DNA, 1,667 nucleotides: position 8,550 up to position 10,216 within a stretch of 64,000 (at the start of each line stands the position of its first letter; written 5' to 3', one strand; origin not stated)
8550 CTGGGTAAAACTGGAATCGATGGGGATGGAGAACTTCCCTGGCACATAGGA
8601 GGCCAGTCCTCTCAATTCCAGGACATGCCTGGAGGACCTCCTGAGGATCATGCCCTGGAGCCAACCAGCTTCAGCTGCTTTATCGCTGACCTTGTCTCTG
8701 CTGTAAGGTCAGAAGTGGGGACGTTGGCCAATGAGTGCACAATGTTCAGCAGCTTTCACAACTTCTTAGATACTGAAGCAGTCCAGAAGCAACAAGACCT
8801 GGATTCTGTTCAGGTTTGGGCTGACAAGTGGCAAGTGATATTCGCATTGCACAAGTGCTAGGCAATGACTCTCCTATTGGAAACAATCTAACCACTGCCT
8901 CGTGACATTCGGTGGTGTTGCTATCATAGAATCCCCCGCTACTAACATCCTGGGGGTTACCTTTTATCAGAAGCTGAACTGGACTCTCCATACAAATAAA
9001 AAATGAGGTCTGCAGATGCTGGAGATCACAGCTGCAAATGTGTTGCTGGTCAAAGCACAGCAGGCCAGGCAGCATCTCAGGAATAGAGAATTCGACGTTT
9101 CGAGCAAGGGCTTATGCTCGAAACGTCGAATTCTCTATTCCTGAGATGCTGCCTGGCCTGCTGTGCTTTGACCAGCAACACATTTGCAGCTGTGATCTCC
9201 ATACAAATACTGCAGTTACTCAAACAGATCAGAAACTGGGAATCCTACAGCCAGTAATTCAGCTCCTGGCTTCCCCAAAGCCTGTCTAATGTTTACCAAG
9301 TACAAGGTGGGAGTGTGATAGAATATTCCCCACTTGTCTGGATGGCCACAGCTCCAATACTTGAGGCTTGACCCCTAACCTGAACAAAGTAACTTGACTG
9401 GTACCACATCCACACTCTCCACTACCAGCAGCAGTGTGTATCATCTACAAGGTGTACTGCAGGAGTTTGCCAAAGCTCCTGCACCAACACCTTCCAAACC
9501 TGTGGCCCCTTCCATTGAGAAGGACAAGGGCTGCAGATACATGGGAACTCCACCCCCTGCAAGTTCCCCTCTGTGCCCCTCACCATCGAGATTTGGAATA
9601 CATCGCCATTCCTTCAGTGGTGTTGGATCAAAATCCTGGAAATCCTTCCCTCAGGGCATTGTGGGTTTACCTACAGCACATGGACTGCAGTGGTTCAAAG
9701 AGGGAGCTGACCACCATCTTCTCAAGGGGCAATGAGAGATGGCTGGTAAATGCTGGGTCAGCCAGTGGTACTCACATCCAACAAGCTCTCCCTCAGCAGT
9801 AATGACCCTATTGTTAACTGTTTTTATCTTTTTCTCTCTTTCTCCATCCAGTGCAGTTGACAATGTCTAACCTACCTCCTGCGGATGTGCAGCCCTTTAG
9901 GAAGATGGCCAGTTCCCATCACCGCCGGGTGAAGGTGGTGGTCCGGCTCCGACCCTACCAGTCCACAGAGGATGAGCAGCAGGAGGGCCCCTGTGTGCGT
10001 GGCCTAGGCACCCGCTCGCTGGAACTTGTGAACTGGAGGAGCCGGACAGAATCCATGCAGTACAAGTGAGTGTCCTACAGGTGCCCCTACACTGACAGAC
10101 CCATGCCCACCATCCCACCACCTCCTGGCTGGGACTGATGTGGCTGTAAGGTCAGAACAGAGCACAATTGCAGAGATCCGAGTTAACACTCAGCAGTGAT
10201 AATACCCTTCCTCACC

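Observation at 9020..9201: Perfect 182-bp palindrome about 660 bp upstream of the KIF22 start codon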

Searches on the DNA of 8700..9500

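Call 4: search_rna_families(source=window, start=8700, end=9500, threshold=evalue, max_evalue=10, show_alignments=3)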
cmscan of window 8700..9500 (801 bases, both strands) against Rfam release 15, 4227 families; matches with E-value up to 10: 6.
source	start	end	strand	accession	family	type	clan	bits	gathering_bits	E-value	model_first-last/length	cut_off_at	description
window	9052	9169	-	RF03846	mir-4861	Gene; miRNA;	-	40.3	100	5.7e-07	1-94/94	no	mir-4861 microRNA precursor family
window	9052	9169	+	RF03846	mir-4861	Gene; miRNA;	-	40.3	100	5.7e-07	1-94/94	no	mir-4861 microRNA precursor family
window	9079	9142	-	RF03623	mir-1252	Gene; miRNA;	-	39.8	70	3.2e-05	1-65/65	no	mir-1252 microRNA precursor family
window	9218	9303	-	RF01860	Afu_455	Gene; snRNA; snoRNA; CD-box;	-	19.5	48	0.98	1-92/92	no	A. fumigatus snoRNA Afu_455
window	8873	9072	-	RF01970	RMST_9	Gene; lncRNA;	-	14.6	65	3.7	1-193/193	no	Rhabdomyosarcoma 2 associated transcript conserved region 9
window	8807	8908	+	RF01953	SOX2OT_exon3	Gene; lncRNA;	-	8.4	70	4.5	170-276/276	no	SOX2 overlapping transcript exon 3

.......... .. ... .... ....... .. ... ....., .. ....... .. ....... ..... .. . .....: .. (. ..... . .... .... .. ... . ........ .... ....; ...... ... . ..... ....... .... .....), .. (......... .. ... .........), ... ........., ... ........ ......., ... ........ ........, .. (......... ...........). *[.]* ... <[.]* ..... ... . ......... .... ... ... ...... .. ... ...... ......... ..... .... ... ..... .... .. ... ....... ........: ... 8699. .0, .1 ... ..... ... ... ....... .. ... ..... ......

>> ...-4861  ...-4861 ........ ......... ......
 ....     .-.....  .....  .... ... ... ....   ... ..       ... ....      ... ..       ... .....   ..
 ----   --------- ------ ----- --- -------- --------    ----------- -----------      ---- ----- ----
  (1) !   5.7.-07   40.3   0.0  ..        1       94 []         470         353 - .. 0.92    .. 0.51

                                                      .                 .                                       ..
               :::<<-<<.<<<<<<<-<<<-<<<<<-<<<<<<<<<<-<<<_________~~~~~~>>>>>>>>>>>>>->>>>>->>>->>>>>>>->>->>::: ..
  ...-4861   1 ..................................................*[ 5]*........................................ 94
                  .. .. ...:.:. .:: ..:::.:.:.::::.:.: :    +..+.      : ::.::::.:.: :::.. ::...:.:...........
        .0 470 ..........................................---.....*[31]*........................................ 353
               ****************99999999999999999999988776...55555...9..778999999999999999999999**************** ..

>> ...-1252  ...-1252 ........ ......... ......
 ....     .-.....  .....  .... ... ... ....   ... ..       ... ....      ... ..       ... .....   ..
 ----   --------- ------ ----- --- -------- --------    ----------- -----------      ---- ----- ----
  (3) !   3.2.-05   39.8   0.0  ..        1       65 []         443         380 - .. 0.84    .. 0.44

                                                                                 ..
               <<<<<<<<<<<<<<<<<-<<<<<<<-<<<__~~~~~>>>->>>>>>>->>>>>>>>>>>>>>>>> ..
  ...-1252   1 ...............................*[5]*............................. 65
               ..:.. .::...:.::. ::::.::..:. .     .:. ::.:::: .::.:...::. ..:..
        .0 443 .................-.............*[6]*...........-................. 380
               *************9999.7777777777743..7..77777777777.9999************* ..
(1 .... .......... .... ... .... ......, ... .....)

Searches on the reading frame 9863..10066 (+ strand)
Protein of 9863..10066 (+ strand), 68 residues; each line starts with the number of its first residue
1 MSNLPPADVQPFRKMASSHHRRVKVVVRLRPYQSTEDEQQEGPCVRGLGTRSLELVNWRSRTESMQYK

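Call 10: find_homologous_proteins(query=window:9863-10066:+, max_evalue=0.001)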
Query seq(68 aa): no candidate shares three 5-residue words with the query. No homologue found.
